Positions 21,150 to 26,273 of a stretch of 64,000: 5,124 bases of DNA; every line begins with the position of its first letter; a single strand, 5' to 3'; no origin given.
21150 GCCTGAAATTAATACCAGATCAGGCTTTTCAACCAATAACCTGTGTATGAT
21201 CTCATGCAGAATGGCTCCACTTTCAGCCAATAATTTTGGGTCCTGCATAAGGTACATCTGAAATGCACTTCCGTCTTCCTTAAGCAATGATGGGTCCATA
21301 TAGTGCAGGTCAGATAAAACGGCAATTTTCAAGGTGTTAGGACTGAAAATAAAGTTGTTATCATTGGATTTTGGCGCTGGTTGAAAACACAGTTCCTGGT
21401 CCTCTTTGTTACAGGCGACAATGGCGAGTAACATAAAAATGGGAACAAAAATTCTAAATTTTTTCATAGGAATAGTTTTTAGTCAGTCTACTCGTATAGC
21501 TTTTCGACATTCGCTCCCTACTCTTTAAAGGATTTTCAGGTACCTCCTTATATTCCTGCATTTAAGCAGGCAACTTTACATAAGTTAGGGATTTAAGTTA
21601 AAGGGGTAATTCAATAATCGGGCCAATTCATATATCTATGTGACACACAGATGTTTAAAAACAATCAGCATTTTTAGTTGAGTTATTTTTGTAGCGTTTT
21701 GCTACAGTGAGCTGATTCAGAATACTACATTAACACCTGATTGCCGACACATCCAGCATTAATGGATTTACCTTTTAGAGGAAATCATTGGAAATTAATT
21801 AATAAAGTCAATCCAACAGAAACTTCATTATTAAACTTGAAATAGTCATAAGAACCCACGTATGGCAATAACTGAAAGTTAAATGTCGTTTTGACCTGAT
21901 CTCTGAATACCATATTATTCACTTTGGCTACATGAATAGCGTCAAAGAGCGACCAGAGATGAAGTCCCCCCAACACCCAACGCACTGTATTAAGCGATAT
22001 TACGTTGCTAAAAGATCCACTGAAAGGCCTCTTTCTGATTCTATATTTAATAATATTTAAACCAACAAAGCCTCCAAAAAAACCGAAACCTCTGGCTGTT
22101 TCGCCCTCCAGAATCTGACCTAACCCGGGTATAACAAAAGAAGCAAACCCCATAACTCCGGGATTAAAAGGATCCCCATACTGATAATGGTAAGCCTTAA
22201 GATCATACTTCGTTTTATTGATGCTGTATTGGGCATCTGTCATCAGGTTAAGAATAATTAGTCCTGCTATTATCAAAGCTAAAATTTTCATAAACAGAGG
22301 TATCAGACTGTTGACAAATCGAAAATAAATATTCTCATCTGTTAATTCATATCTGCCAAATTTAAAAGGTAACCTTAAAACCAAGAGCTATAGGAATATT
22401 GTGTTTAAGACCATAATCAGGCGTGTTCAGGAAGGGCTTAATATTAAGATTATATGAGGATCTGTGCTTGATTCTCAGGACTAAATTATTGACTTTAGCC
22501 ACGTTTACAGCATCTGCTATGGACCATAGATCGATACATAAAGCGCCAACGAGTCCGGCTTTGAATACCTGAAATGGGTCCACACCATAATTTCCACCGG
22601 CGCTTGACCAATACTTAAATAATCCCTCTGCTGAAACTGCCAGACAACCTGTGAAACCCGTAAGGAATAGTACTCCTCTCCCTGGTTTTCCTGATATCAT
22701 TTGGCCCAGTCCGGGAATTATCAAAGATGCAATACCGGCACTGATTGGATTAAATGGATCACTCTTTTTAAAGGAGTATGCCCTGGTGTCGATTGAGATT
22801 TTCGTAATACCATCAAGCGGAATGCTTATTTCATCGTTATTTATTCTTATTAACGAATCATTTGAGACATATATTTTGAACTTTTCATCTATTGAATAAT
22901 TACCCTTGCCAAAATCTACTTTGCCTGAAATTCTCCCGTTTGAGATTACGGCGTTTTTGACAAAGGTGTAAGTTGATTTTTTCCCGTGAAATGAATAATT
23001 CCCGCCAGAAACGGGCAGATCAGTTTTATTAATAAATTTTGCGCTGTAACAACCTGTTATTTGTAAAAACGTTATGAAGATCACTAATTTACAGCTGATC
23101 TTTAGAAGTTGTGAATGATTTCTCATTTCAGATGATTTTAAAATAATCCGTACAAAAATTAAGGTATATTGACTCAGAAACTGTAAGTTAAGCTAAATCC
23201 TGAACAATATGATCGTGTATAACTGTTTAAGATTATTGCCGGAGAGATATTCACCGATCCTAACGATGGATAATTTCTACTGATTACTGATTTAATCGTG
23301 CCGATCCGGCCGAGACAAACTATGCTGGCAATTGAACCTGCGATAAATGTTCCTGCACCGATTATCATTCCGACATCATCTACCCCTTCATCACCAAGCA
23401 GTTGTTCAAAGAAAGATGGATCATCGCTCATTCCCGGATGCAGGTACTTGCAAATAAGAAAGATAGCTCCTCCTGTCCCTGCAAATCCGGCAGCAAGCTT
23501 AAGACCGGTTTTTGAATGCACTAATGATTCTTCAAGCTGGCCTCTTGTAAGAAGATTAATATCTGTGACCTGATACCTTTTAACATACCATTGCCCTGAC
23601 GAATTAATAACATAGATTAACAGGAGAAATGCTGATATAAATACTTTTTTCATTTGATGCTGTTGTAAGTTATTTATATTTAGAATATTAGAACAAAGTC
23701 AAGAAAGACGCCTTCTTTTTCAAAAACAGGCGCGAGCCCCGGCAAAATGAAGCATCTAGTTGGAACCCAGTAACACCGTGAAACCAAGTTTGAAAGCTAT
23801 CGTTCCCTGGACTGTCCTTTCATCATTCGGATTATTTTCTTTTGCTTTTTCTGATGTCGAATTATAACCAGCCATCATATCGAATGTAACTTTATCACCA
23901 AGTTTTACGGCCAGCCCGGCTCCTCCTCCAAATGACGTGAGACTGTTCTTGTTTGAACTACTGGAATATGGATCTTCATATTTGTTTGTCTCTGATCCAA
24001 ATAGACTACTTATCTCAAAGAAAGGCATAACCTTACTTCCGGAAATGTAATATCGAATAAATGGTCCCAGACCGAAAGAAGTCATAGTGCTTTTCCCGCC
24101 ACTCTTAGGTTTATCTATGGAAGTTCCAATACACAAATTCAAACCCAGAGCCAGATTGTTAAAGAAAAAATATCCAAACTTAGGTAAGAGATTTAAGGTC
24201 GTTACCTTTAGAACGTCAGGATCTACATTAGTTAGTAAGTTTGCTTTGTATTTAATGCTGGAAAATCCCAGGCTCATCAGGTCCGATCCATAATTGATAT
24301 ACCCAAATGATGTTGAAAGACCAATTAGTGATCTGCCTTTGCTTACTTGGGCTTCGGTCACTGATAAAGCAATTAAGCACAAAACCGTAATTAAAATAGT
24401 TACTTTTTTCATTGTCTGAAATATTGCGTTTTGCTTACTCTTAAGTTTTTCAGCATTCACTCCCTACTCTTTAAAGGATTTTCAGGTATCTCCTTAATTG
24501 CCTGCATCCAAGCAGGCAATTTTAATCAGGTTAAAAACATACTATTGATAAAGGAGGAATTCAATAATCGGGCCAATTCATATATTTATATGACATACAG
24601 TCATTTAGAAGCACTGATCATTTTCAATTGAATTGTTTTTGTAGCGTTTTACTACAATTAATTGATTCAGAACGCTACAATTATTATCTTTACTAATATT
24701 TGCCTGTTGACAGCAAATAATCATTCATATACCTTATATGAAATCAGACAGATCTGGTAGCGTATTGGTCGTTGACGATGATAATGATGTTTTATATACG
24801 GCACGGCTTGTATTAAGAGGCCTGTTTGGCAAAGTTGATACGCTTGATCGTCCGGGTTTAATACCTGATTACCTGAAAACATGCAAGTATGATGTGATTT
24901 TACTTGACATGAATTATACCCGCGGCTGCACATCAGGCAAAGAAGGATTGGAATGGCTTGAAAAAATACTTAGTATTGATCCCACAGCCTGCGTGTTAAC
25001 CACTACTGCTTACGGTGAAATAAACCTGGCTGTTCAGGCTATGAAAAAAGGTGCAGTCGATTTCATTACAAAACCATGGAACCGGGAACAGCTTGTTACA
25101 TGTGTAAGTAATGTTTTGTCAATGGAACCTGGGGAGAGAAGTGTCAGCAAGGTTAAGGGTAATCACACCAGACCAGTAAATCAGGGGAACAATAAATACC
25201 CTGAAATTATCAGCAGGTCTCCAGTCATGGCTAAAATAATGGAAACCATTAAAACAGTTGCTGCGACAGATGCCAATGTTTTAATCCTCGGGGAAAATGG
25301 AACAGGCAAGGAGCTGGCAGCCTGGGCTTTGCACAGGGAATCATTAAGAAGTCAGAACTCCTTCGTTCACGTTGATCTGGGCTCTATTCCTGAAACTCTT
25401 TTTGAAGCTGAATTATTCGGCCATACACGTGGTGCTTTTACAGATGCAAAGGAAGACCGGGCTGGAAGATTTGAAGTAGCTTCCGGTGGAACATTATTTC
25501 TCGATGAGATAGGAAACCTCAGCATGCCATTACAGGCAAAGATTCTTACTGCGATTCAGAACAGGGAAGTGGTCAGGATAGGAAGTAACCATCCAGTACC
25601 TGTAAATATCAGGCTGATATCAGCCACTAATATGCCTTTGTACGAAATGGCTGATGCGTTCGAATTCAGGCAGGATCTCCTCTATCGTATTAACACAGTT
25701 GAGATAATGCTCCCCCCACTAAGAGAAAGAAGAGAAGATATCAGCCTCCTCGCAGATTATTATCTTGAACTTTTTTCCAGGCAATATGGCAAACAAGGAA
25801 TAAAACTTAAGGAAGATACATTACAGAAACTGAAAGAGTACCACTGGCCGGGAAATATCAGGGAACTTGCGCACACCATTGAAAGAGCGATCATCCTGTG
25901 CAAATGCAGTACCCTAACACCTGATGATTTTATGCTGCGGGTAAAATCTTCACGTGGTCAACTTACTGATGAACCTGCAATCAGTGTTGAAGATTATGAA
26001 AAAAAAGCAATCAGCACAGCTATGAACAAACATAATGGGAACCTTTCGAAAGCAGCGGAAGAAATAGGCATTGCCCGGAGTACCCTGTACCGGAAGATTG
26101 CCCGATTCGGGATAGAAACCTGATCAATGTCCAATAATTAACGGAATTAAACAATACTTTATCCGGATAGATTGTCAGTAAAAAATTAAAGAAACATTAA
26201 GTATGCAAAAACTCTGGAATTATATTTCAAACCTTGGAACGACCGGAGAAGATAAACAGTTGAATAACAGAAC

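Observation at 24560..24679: Sigma-54-like -24/-12 element plus upstream TGTAGC dyads inside both module copies, adjacent to an NtrC-type activator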

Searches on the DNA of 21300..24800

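Call 6: search_rna_families(source=window, start=21300, end=24800, threshold=evalue, max_evalue=1, show_alignments=3)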
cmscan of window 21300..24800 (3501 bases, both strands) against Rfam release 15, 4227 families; matches with E-value up to 1: 2.
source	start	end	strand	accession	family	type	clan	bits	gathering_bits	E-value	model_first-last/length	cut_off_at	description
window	21515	21549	-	RF02914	DUF805b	Cis-reg;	CL00115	44.4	35.6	1.2e-10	1-35/35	no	DUF805b RNA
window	24461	24495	-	RF02914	DUF805b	Cis-reg;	CL00115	42.6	35.6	5.2e-10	1-35/35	no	DUF805b RNA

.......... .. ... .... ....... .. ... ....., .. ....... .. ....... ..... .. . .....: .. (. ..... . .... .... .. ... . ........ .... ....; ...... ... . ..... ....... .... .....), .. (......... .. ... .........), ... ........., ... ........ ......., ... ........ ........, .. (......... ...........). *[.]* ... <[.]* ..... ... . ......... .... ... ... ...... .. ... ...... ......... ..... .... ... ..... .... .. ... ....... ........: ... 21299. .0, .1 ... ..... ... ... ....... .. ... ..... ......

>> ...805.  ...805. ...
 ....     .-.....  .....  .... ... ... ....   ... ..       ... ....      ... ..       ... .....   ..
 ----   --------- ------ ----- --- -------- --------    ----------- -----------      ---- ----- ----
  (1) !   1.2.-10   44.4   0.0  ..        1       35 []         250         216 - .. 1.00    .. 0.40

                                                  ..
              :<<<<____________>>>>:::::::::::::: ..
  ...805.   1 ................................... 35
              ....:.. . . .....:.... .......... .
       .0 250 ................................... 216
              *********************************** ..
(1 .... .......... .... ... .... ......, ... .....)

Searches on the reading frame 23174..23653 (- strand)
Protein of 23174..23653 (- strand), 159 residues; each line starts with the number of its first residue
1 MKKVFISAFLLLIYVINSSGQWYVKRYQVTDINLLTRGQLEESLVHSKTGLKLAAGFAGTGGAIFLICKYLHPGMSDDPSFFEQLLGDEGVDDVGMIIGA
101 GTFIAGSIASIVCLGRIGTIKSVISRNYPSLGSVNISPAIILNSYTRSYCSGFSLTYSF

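Call 8: search_protein_families(library=pfam, proteins=[window:23174-23653:-], max_evalue=0.01)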
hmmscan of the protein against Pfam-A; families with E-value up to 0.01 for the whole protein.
window:23174-23653:- (159 aa): 0 families

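Call 54: search_protein_families(library=ncbifam, proteins=[window:23174-23653:-], max_evalue=0.001)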
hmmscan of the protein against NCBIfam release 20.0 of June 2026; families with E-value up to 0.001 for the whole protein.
window:23174-23653:- (159 aa): 0 families

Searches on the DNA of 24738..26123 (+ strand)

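Call 39: search_rna_families(sources=[L056, L057, L058, L059, L060, L061, L062, L063, L064, L065, L066, L069, L082], threshold=gathering)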
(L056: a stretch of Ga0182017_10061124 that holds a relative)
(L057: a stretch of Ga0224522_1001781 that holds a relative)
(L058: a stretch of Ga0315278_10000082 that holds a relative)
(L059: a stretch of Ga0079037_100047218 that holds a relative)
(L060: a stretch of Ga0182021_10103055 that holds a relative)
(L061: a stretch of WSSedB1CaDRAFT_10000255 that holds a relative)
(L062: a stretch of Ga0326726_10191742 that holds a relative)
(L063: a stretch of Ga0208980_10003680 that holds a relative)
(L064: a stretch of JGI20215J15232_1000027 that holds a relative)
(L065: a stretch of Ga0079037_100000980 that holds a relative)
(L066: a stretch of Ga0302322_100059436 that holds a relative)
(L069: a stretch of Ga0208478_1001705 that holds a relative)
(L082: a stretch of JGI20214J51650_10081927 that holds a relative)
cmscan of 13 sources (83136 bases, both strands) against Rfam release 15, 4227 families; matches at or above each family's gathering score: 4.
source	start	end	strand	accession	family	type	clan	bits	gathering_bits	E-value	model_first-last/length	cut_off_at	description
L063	9168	9255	-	RF00005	tRNA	Gene; tRNA;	CL00001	54.8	29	6e-09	1-71/71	no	tRNA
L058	8115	8204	-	RF00005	tRNA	Gene; tRNA;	CL00001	54.6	29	7.1e-09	1-71/71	no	tRNA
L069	4724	4758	-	RF02914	DUF805b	Cis-reg;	CL00115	42.6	35.6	1.2e-08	1-35/35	no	DUF805b RNA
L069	3181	3215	-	RF02914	DUF805b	Cis-reg;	CL00115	39.8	35.6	1.1e-07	1-35/35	no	DUF805b RNA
